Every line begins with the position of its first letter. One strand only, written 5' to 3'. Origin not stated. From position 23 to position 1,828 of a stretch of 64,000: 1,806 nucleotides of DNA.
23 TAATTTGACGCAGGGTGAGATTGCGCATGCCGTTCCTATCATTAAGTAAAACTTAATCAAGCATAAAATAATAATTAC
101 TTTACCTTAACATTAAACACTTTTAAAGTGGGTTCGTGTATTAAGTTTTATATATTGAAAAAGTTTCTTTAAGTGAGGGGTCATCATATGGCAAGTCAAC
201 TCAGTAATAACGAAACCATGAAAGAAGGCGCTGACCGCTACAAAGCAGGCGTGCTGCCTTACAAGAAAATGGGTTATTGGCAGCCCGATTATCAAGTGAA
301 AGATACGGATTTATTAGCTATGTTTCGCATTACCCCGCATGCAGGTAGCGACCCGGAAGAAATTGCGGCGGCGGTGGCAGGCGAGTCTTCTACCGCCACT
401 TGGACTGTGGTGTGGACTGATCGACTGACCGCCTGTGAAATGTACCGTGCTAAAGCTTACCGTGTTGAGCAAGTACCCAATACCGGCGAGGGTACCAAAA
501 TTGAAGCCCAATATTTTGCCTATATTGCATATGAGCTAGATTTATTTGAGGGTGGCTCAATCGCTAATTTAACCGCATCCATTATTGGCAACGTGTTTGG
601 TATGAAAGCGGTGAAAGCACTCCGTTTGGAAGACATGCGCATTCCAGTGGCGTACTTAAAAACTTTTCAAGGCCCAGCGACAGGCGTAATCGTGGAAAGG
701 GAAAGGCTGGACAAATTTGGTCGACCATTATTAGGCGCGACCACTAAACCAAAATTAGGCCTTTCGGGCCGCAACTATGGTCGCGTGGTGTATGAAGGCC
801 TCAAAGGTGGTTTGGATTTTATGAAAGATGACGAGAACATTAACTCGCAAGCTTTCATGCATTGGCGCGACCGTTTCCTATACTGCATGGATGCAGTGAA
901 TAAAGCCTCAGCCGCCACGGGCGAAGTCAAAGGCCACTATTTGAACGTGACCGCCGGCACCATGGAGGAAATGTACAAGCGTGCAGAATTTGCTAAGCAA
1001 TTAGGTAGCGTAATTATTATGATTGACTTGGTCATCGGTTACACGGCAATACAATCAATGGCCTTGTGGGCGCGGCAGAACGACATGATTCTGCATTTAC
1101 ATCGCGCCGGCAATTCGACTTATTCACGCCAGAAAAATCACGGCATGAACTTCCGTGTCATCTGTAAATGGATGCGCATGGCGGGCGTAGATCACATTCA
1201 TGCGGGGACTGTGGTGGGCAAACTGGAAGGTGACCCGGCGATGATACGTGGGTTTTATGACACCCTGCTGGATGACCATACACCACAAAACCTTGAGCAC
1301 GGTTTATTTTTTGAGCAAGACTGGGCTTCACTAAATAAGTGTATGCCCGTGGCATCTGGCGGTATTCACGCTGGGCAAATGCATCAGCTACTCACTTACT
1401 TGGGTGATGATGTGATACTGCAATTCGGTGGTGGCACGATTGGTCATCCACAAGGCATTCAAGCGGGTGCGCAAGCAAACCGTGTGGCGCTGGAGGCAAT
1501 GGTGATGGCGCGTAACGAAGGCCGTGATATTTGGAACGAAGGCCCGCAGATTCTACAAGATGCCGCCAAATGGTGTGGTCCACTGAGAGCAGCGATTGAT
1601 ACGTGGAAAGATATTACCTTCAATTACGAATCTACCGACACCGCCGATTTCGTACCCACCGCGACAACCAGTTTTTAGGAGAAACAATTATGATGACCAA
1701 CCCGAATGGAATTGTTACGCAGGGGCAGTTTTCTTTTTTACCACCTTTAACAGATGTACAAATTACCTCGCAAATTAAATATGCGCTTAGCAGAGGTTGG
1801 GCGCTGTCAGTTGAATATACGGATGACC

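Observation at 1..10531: Intact, CbbR-regulated red-type Calvin cycle operon in an apparent Methylophilaceae genome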

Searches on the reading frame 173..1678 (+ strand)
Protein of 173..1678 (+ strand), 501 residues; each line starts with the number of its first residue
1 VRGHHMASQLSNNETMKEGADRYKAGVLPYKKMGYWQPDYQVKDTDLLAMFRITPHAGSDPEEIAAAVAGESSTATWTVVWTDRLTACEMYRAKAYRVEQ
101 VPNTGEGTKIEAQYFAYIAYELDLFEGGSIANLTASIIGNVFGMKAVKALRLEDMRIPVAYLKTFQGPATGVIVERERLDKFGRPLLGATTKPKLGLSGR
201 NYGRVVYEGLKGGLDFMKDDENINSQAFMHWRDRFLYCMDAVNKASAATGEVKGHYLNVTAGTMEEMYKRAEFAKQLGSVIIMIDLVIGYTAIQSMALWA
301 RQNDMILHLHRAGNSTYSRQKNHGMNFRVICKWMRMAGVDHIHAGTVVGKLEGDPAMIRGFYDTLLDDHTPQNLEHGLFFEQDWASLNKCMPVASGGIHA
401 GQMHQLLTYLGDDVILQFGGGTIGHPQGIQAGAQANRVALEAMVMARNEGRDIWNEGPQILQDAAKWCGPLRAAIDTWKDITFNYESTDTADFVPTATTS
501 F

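Call 3: search_protein_families(library=ncbifam, proteins=[window:173-1678:+])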
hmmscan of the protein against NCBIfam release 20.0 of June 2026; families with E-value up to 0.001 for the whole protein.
window:173-1678:+ (501 aa): 6 families
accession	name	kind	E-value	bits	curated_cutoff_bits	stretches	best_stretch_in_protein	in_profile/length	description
NF003252.0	PRK04208.1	subfamily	8.9e-231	766.3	438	1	20-490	3-467/468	ribulose-bisphosphate carboxylase large subunit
TIGR03326.1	rubisco_III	equivalog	7.4e-116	387.5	497.45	1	35-448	2-408/426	type III ribulose-bisphosphate carboxylase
NF010002.0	PRK13475.1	equivalog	3.5e-61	207.3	489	1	41-444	18-418/459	ribulose-bisphosphate carboxylase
NF042437.1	OxoIsoapPDcar_OiaX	equivalog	7e-42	143.7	700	1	58-446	10-391/412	3-oxo-isoapionate-4-phosphate decarboxylase OiaX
NF007095.0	PRK09549.1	equivalog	1.7e-34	119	409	1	49-448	6-383/407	2,3-diketo-5-methylthiopentyl-1-phosphate enolase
TIGR03332.1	salvage_mtnW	equivalog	2.7e-25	88.8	513.6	1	134-447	88-387/407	2,3-diketo-5-methylthiopentyl-1-phosphate enolase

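Call 11: find_encoding_contigs(protein=window:188-1678:+, flank=10000, max_places=6)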
Protein window:188-1678:+ (496 aa): 1 contig read that carries it; 1 place shown.
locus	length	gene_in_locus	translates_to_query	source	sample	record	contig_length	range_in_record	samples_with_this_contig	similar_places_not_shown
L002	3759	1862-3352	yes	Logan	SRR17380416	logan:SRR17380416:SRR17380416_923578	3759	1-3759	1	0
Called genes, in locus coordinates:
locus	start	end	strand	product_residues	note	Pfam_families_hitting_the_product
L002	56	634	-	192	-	PF00072:Response_reg, PF03861:ANTAR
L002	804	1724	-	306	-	PF00126:HTH_1, PF12727:PBP_like (faint), PF12849:PBP_like_2 (weak), PF03466:LysR_substrate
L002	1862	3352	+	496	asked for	PF02788:RuBisCO_large_N, PF00016:RuBisCO_large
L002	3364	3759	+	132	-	?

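Call 13: find_related_loci(query=window:188-1678:+, collection=genome_contigs, flank=10000)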
Query window:188-1678:+ (496 aa) in genome_contigs; peptide patterns used: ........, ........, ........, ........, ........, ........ (x = any residue, [..] = any of these).
600 stretches matched a pattern (row limit reached: there are more); 595 encode a relative of the query (tblastn E <= 1e-3); the best 80 are kept; 80 distinct loci.
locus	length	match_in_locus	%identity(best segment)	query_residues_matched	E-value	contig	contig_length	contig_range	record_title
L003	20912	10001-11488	98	1-496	0e+0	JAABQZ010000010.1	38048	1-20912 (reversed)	MAG: Methylophilaceae bacterium isolate S06.Bin152 NODE_10_length_38048_cov_13.779, whole genome shotgun sequence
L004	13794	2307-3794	97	1-496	0e+0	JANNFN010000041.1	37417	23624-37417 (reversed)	MAG: Methylotenera sp. isolate OTE_75_metabat_285 OTE_75_k141_3327911, whole genome shotgun sequence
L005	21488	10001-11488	96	1-496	0e+0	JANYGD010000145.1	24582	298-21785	MAG: Methylotenera sp. isolate 340R_metabinner_32 340R_k141_1482498, whole genome shotgun sequence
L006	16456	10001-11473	93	5-495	0e+0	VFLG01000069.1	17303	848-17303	MAG: Gallionellaceae bacterium isolate Bin_58_16 c_000001865949, whole genome shotgun sequence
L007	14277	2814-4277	91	8-495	0e+0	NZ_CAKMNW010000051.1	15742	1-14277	Candidatus Nitrotoga sp. M5, whole genome shotgun sequence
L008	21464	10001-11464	91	8-495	0e+0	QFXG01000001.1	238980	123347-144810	MAG: Candidatus Nitrotoga sp. SPKER Ga0182819_101, whole genome shotgun sequence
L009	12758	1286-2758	90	5-495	0e+0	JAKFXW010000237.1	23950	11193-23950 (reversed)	MAG: Gallionellaceae bacterium isolate ND4_Bin_6 ND4_0000072, whole genome shotgun sequence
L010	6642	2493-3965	87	5-495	0e+0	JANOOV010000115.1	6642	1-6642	MAG: Gammaproteobacteria bacterium isolate VAR_43_metabat_102 VAR_43_k141_616330, whole genome shotgun sequence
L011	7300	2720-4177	89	8-493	0e+0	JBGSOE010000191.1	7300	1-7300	MAG: Thiohalobacterales bacterium isolate JTS-AC272 k141_2996116, whole genome shotgun sequence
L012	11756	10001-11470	89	6-495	0e+0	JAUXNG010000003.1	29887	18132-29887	MAG: Hydrogenophaga sp. isolate C1_concoct.bin.50 C1_k141_176077, whole genome shotgun sequence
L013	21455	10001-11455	90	11-495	0e+0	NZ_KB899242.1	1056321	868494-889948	Rudaea cellulosilytica DSM 22992 F455DRAFT_scaffold00002.2, whole genome shotgun sequence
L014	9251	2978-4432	89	11-495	0e+0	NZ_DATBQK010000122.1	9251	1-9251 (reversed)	MAG: Rudaea sp. isolate SMAG_U4101 k141_1039899, whole genome shotgun sequence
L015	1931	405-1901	88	2-496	0e+0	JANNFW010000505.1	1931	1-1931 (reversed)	MAG: Rhodoferax sp. isolate OTE_75_metabat_259 OTE_75_k141_2899464, whole genome shotgun sequence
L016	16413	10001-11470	89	7-496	0e+0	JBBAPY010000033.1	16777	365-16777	MAG: Rhodoferax sp. isolate EUL_179 ctg33-EUL_179, whole genome shotgun sequence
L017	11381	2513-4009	88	1-496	0e+0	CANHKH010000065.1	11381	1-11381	MAG: Comamonadaceae bacterium isolate RE-23may17-349 genome assembly, contig: RE-23may17-C25397, whole genome shotgun se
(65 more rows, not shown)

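Call 30: search_solved_structures(query=window:188-1678:+, max_evalue=1e-100, show_alignments=1)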
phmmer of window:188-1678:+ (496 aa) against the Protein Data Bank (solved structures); distinct sequences matched with E-value up to 1e-100: 61 (the best 60 are shown).
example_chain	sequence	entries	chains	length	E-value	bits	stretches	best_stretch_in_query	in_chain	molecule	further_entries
25hn_A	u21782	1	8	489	0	1010.2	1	13-495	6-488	Ribulose bisphosphate carboxylase large chain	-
1bwv_A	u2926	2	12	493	9.5e-268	891.7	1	14-494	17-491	PROTEIN (RIBULOSE BISPHOSPHATE CARBOXYLASE) | ribulose-1,5-bisphosphate carboxylase/oxygenase large subunit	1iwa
4f0h_A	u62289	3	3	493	3.1e-266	886.7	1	14-494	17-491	Ribulose bisphosphate carboxylase large chain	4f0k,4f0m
8bdb_A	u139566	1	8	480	6.9e-266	885.5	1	15-489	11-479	Ribulose bisphosphate carboxylase large chain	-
7yk5_A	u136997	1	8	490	9.5e-261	868.6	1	9-494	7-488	Ribulose bisphosphate carboxylase large chain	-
1bxn_A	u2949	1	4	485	1.2e-260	868.3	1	15-494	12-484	PROTEIN (RIBULOSE BISPHOSPHATE CARBOXYLASE LARGE CHAIN)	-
5mz2_A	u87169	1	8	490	6.3e-258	859.3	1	9-494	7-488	Rubisco large subunit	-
5n9z_A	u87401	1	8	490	6.4e-258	859.3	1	9-494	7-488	Ribulose bisphosphate carboxylase large chain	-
5oya_A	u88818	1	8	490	2e-257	857.6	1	9-494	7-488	Rubisco large subunit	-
6ftl_A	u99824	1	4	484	3.9e-254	846.8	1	9-489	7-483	Ribulose bisphosphate carboxylase large chain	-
5nv3_A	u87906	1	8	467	6.2e-250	832.9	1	17-489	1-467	Ribulose bisphosphate carboxylase large chain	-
7qsw_A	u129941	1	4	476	2.8e-205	685.7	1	16-488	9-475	RubisCO large subunit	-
1rlc_L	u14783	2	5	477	1.3e-186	624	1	13-487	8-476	RIBULOSE 1,5 BISPHOSPHATE CARBOXYLASE/OXYGENASE (LARGE CHAIN) | RIBULOSE 1,5-BISPHOSPHATE CARBOXYLASE/OXYGENASE (FORM IV)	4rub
1ej7_L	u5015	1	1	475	1.7e-186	623.7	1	15-487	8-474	RUBISCO (LARGE SUBUNIT)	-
5iu0_A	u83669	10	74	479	1.8e-186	623.6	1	13-487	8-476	Ribulose bisphosphate carboxylase large chain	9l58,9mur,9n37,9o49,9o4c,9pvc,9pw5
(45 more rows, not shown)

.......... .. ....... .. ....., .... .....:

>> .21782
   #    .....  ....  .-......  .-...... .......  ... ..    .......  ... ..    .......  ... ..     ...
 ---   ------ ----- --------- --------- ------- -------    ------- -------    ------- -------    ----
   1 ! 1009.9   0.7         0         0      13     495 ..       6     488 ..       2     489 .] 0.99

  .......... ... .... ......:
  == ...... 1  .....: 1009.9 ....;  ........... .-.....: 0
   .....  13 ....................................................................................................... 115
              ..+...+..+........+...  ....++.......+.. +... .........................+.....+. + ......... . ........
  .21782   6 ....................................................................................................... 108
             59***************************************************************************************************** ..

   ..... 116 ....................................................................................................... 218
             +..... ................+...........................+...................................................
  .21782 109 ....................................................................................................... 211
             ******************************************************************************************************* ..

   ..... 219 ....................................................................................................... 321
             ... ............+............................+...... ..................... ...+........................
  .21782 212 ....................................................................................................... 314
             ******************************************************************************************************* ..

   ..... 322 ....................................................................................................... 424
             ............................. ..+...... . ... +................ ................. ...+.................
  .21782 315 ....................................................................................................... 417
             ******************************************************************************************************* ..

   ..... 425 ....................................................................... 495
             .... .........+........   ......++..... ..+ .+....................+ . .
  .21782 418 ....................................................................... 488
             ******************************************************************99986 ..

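Call 38: search_protein_families(library=ncbifam, max_evalue=1e-8, proteins=[L003:630-3074:-, L003:3360-4790:-, L003:4818-5654:-, L003:5677-6654:-, L003:6736-8040:-, L003:8215-8793:-, L003:8964-9884:-, L004:9865-10314:+, L004:10311-11414:+, L004:11608-13071:+])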
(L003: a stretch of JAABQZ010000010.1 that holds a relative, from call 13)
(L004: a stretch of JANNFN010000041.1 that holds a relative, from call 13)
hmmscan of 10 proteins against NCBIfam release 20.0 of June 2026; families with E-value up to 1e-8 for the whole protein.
L003:630-3074:- (814 aa): 46 families (the best 25 are shown)
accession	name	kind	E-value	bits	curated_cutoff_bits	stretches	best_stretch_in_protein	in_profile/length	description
TIGR02374.1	nitri_red_nirB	equivalog_domain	3.8e-284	945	578.35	1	6-802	1-793/794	nitrite reductase large subunit NirB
NF011565.0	PRK14989.1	subfamily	4.1e-180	600.7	883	1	1-813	1-811/847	nitrite reductase large subunit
NF003437.0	PRK04965.1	equivalog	2.5e-51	174.9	392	1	5-310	4-300/378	NADH:flavorubredoxin reductase NorW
NF045765.1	PhenlGlyoxDHPadH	equivalog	6.8e-50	170.2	475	1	4-402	3-400/416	NADH-dependent phenylglyoxylate dehydrogenase subunit epsilon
NF041682.1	ant_diox_AndAa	equivalog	4.5e-47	160.6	650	1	3-287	3-281/406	anthranilate 1,2-dioxygenase system ferredoxin--NAD(+) reductase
NF042949.2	3PPDioc_HcaD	equivalog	2.3e-46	158.3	450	1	5-288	3-279/386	3-phenylpropionate/cinnamic acid dioxygenase ferredoxin--NAD(+) reductase subunit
TIGR03385.1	CoA_CoA_reduc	equivalog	8.5e-43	146.7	578.8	1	5-328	1-331/439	CoA-disulfide reductase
NF007123.0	PRK09564.1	equivalog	2.8e-38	131.8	458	1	4-335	1-339/444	CoA-disulfide reductase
NF046103.1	NOXase_Strep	equivalog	3.9e-38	131.6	600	1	5-285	1-281/442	H2O-forming NADH oxidase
NF007286.0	PRK09754.1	equivalog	2.1e-33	115.7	447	1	1-288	1-280/400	phenylpropionate dioxygenase ferredoxin reductase subunit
TIGR01350.1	lipoamide_DH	equivalog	3.5e-27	95.2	408.8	1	83-288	111-312/461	dihydrolipoyl dehydrogenase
NF010037.0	PRK13512.1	equivalog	1.3e-25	90.2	394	1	4-286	2-280/438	CoA-disulfide reductase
NF004943.0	PRK06292.2-1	equivalog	8.5e-25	87.4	432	1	66-284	95-307/456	dihydrolipoyl dehydrogenase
TIGR02053.1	MerA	equivalog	6.9e-24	84.7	454.45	1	90-288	117-311/465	mercury(II) reductase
NF004991.0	PRK06370.1-3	subfamily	2e-21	76.1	620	1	96-285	159-342/509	FAD-containing oxidoreductase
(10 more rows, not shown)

L003:3360-4790:- (476 aa): 0 families

L003:4818-5654:- (278 aa): 183 families (the best 25 are shown)
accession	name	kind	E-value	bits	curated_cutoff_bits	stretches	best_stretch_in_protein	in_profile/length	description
TIGR01184.1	ntrCD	subfamily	6.2e-103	343.3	291.8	1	40-269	1-230/230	nitrate ABC transporter ATP-binding protein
NF040729.1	ABC_ATP_SaoA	equivalog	2.1e-65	220.6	360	1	21-267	2-241/248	ABC transporter ATP-binding protein SaoA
TIGR03265.1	PhnT2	equivalog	1.7e-61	208.4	457.7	1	19-234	3-215/353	putative 2-aminoethylphosphonate ABC transporter ATP-binding protein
NF008421.0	PRK11248.1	equivalog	1.7e-61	207.9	357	1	33-239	11-213/255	taurine ABC transporter ATP-binding subunit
TIGR01186.1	proV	subfamily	2.6e-56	191.3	326.6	1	34-236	3-212/363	betaine/proline/choline family ABC transporter ATP-binding protein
NF006987.0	PRK09452.1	equivalog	2.2e-55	187.9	482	1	10-236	7-230/378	spermidine/putrescine ABC transporter ATP-binding protein PotA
NF008420.0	PRK11247.1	equivalog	1.8e-54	184.6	395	1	23-272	15-245/257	aliphatic sulfonates ABC transporter ATP-binding protein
NF043075.1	MMSYN1_0197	equivalog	4.3e-52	177.2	550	1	22-236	4-215/341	spermidine/putrescine ABC transporter ATP-binding protein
TIGR00968.1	3a0106s01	subfamily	1.4e-51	175.3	342.75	1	31-236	7-213/237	sulfate ABC transporter ATP-binding protein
TIGR03415.1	ABC_choXWV_ATP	equivalog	1.5e-50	172.2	483.75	1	96-230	109-241/382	choline ABC transporter ATP-binding protein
TIGR01187.1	potA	subfamily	2.2e-50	171.6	355.6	1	55-237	1-184/325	polyamine ABC transporter ATP-binding protein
TIGR03258.1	PhnT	equivalog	4.8e-50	170.6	499.15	1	37-237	21-223/359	2-aminoethylphosphonate ABC transport system ATP-binding subunit PhnT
NF008653.0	PRK11650.1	subfamily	1.1e-48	166.1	432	1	21-237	4-218/357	sn-glycerol-3-phosphate ABC transporter ATP-binding protein UgpC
NF040933.2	ABC_arch_GlcV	equivalog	1.1e-48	166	450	1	21-240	3-228/357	glucose ABC transporter ATP-binding protein GlcV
NF040840.2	tungstate_WtpC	equivalog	7.6e-48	163.5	440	1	36-239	13-216/347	tungstate ABC transporter ATP-binding protein WtpC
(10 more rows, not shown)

L003:5677-6654:- (325 aa): 6 families
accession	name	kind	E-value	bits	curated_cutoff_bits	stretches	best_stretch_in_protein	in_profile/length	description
TIGR01183.1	ntrB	equivalog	4.3e-76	255.1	209.05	1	119-316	3-200/202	nitrate ABC transporter permease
NF040733.1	ABC_perm_U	equivalog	1e-38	133.3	295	1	78-321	7-244/251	ABC transporter permease subunit SaoP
NF007545.0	PRK10160.1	equivalog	1.6e-30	106.5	342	1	88-322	33-267/275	taurine ABC transporter permease TauC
NF008470.0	PRK11365.1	equivalog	2.6e-22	79.5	347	1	133-314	59-241/263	aliphatic sulfonate ABC transporter permease SsuC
TIGR03416.1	ABC_choXWV_perm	equivalog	7.1e-12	45.3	363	1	135-314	88-266/267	choline ABC transporter permease subunit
NF008196.0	PRK10952.1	equivalog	3.9e-11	42.4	439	1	148-308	159-316/356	glycine betaine/L-proline ABC transporter permease ProW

L003:6736-8040:- (434 aa): 1 family
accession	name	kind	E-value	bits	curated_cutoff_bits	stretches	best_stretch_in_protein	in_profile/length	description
TIGR01728.1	SsuA_fam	subfamily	1.5e-09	37.5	163.5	1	200-312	123-231/290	aliphatic sulfonate ABC transporter substrate-binding protein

L003:8215-8793:- (192 aa): 3 families
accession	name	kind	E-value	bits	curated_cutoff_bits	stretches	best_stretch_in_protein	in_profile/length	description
NF041367.1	CheY_Halo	equivalog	4.5e-11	43.1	200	1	5-103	2-100/114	chemotaxis protein CheY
NF011896.0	PRK15369.1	equivalog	3.9e-10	39.7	242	1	17-156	19-157/211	two component system response regulator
NF040689.1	MtrAB_MtrA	equivalog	1.1e-09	37.9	300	1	4-142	1-136/219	MtrAB system response regulator MtrA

L003:8964-9884:- (306 aa): 49 families (the best 25 are shown)
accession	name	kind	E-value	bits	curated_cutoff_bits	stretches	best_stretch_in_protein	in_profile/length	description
NF045990.1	TransRegCbbRRhodb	equivalog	9.9e-82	274.4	450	1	2-298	4-303/304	LysR family regulator CbbR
NF040786.1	LysR_Sec_metab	equivalog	1.6e-56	191.5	250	1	5-293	2-296/298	selenium metabolism-associated LysR family transcriptional regulator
TIGR03339.1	phn_lysR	subfamily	1.7e-50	171.9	341.1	1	8-287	1-275/279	aminoethylphosphonate catabolism associated LysR family transcriptional regulator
NF040889.1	trans_reg_YeiE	equivalog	1.1e-45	156.2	480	1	3-288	2-283/288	DNA-binding transcriptional regulator YeiE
NF008095.0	PRK10837.1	subfamily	2.2e-42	145.3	281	1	4-288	3-283/290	LysR family transcriptional regulator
NF008416.0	PRK11242.1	equivalog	1.4e-41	142.8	277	1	6-297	3-293/300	transcriptional regulator CynR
NF053705.1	TransRegGltCGpos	equivalog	8.2e-40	136.9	350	1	5-292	2-290/300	glutamate biosynthesis transcriptional regulator GltC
NF045775.1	acetoin_reg_AlsR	exception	8.8e-38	130.4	430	1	5-287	2-284/290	acetoin biosynthesis transcriptional regulator AlsR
TIGR02424.1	TF_pcaQ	equivalog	1.3e-37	129.3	303.8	1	4-291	3-291/300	pca operon transcription factor PcaQ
NF008722.0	PRK11716.1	equivalog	2e-36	125.5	246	1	5-287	2-286/293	HTH-type transcriptional activator IlvY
NF047520.1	trans_act_CidR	equivalog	2e-35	122.4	415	1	6-290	3-287/292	cidABC operon transcriptional activator CidR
NF008352.0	PRK11139.1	subfamily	7.6e-35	120.5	288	1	6-296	8-293/305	transcriptional regulator GcvA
NF007385.0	PRK09906.1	equivalog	1.5e-34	119.5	356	1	5-245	2-244/296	DNA-binding transcriptional regulator HcaR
NF047711.1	PutUtilRegPtrR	equivalog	3.6e-32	111.6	400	1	5-272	2-265/283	putrescine utilization regulator PtrR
NF007439.0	PRK09986.1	equivalog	1.8e-30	106.4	290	1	4-242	7-249/296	LysR family transcriptional regulator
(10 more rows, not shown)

L004:9865-10314:+ (149 aa): 0 families

L004:10311-11414:+ (367 aa): 1 family
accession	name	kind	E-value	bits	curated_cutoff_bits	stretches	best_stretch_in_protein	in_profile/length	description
NF003974.0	PRK05467.1-3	equivalog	3.6e-10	39.7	143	1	220-341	49-171/221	Fe2+-dependent dioxygenase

L004:11608-13071:+ (487 aa): 0 families
